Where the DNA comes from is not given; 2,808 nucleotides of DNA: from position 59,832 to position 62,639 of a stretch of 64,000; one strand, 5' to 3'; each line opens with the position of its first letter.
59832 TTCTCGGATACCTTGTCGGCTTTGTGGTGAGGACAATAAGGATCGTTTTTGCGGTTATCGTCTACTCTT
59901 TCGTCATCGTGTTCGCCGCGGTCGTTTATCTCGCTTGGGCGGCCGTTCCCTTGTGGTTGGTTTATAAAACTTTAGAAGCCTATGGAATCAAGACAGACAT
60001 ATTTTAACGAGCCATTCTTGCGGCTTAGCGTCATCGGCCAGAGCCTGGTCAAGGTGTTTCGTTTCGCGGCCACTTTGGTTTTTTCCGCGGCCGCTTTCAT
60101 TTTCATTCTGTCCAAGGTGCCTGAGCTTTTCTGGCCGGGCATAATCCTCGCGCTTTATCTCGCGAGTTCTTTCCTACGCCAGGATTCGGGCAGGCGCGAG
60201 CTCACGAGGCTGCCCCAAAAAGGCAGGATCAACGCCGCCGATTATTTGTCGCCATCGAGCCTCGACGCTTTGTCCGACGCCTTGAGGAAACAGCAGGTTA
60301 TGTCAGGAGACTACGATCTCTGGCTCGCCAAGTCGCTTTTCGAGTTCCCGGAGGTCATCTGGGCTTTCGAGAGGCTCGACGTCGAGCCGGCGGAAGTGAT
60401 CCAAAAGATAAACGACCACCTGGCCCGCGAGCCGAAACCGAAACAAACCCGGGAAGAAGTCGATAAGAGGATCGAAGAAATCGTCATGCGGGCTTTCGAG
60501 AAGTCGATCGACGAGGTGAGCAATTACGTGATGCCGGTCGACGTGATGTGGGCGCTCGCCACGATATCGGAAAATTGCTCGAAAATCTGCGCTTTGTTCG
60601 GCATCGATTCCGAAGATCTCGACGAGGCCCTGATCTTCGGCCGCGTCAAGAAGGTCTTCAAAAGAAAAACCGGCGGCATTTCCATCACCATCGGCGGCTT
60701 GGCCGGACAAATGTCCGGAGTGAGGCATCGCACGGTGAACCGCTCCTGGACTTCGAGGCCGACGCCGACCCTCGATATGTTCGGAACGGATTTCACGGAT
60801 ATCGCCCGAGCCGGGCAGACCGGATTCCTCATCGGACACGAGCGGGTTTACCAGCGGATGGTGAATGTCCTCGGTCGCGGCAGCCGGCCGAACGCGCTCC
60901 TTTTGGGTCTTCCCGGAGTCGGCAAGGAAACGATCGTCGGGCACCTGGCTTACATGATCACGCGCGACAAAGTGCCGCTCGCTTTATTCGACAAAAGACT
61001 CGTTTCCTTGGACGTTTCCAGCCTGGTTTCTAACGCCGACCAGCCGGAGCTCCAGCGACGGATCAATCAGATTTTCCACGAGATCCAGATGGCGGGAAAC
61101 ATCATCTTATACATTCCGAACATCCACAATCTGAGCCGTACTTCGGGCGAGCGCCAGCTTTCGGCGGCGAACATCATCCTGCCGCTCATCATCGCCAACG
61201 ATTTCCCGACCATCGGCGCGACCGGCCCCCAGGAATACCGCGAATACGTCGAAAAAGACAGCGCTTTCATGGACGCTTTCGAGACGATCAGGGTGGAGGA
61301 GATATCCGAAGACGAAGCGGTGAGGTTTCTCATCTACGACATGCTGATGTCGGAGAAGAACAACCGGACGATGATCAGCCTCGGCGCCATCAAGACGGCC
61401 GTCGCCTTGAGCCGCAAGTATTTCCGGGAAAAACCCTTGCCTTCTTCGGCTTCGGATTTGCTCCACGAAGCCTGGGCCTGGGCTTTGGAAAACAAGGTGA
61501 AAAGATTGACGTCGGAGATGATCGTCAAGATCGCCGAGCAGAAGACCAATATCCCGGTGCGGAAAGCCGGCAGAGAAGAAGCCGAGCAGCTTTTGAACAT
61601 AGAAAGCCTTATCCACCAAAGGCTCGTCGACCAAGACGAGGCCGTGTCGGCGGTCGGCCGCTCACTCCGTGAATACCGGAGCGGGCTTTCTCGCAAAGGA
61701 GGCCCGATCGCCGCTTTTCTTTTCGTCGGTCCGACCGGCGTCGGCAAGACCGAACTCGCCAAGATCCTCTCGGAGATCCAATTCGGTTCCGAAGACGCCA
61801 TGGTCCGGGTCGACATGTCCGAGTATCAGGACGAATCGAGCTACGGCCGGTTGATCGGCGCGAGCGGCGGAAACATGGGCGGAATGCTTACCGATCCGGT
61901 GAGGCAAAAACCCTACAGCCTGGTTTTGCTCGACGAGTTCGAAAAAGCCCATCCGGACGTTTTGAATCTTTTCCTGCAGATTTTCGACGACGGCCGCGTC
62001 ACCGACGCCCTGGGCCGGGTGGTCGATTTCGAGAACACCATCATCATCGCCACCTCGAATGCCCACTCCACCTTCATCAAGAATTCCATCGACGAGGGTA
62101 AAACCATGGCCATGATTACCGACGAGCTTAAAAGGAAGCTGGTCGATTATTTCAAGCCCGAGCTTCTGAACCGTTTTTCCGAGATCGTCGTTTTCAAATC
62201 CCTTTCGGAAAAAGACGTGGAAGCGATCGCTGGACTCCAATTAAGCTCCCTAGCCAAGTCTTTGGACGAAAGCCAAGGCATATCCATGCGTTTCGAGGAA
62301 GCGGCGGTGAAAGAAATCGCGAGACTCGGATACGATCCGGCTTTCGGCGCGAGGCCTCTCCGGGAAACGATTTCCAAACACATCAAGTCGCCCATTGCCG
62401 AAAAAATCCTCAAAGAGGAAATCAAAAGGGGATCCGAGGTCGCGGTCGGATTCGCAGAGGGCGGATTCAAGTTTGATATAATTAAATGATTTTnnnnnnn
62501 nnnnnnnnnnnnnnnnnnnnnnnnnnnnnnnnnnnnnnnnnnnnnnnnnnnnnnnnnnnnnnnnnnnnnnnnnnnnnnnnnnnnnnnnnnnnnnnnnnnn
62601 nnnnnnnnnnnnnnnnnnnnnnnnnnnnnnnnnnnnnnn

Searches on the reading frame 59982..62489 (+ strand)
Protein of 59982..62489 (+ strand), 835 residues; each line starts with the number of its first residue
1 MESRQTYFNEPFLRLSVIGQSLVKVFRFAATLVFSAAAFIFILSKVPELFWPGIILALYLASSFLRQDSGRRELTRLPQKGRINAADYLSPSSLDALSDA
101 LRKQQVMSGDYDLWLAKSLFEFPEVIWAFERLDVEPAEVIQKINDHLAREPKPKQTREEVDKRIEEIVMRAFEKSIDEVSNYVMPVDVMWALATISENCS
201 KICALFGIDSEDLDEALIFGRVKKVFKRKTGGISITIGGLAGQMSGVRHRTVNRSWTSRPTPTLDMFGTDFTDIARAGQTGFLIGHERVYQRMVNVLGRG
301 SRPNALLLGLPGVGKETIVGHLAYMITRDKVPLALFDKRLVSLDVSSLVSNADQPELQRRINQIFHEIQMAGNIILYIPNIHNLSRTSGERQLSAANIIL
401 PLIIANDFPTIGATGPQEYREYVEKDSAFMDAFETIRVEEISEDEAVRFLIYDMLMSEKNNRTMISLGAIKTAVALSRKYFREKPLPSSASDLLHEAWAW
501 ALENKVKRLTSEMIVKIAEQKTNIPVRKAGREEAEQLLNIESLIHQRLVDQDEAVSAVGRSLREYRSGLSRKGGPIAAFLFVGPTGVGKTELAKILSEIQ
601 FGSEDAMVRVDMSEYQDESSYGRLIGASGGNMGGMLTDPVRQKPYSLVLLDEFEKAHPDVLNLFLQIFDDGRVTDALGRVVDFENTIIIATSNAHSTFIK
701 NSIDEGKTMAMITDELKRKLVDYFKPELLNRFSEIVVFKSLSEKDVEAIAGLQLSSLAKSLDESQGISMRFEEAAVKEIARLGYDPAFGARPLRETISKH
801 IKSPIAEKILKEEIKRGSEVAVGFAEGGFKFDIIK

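Call 11: search_protein_families(library=pfam, proteins=[window:59982-62489:+], max_evalue=0.001)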
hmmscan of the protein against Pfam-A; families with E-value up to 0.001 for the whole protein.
window:59982-62489:+ (835 aa): 10 families
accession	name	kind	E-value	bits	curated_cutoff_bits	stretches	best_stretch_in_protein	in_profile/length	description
PF07724.20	AAA_2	-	1.2e-51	175.4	27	1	575-735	2-166/166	AAA domain (Cdc48 subfamily)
PF10431.15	ClpB_D2-small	-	4.1e-23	81.7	21.9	1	741-822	1-81/81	C-terminal, D2-small domain, of ClpB protein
PF00004.35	AAA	-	5.6e-16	59.6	21.2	2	580-700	2-116/131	ATPase family associated with various cellular activities (AAA)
PF07728.20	AAA_5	-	5.5e-14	52.8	22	1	579-703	2-131/139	AAA domain (dynein-related subfamily)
PF13401.12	AAA_22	-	2e-05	25.4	27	0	580-670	9-110/130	AAA domain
PF17871.7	AAA_lid_9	-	2.4e-05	24.7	22.8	1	464-521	23-78/104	AAA lid domain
PF00158.32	Sigma54_activat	-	2.5e-05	24.5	20.2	0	578-697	24-147/168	Sigma-54 interaction domain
PF13238.12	AAA_18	-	5.7e-05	24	29.4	0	581-605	3-25/128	AAA domain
PF13191.12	AAA_16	-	0.00034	21.6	32.6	0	291-329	10-51/167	AAA ATPase domain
PF20720.3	nSTAND3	-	0.0008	19.6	27.2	0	305-330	20-45/155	Novel STAND NTPase 3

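Call 43: find_encoding_contigs(protein=window:59982-62489:+, flank=10000, max_places=4)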
Protein window:59982-62489:+ (835 aa): 6 contigs read that carry it; 3 places shown.
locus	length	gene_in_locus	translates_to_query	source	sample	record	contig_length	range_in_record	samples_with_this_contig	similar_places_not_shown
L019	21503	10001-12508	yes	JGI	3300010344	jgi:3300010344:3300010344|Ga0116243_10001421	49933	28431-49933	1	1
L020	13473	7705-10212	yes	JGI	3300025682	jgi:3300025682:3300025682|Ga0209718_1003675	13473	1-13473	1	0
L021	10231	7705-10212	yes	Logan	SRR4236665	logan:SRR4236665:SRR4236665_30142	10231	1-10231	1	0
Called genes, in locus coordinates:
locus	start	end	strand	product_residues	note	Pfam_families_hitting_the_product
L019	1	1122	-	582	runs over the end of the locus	PF00580:UvrD-helicase, PF13245:AAA_19, PF13604:AAA_30 (faint), PF01443:Viral_helicase1 (faint), PF13361:UvrD_C, PF13538:UvrD_C_2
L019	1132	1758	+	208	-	PF23473:LysM3_LYK4_5 (faint), PF01476:LysM (weak)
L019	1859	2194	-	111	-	-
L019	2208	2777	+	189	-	PF01330:RuvA_N, PF14520:HHH_5, PF07499:RuvA_C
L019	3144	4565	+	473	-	PF00753:Lactamase_B, PF23023:Anti-Pycsar_Apyc1 (weak), PF16661:Lactamase_B_6, PF12706:Lactamase_B_2, PF10996:Beta-Casp, PF07521:RMMBL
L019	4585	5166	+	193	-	PF18306:LDcluster4, PF03641:Lysine_decarbox (faint)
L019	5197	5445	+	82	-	-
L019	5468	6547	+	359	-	PF03222:Trp_Tyr_perm (weak)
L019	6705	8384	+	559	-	PF00999:Na_H_Exchanger, PF02254:TrkA_N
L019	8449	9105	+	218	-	-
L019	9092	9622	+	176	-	PF27218:MJ0043_C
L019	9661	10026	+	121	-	-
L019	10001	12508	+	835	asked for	PF13401:AAA_22 (faint), PF00158:Sigma54_activat (faint), PF07724:AAA_2, PF00004:AAA, PF07728:AAA_5, PF10431:ClpB_D2-small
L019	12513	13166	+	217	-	PF07690:MFS_1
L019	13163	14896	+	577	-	PF14716:HHH_8, PF14520:HHH_5, PF14791:DNA_pol_B_thumb, PF02811:PHP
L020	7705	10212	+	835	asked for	PF13401:AAA_22 (faint), PF00158:Sigma54_activat (faint), PF07724:AAA_2, PF00004:AAA, PF07728:AAA_5, PF10431:ClpB_D2-small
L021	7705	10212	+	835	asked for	PF13401:AAA_22 (faint), PF00158:Sigma54_activat (faint), PF07724:AAA_2, PF00004:AAA, PF07728:AAA_5, PF10431:ClpB_D2-small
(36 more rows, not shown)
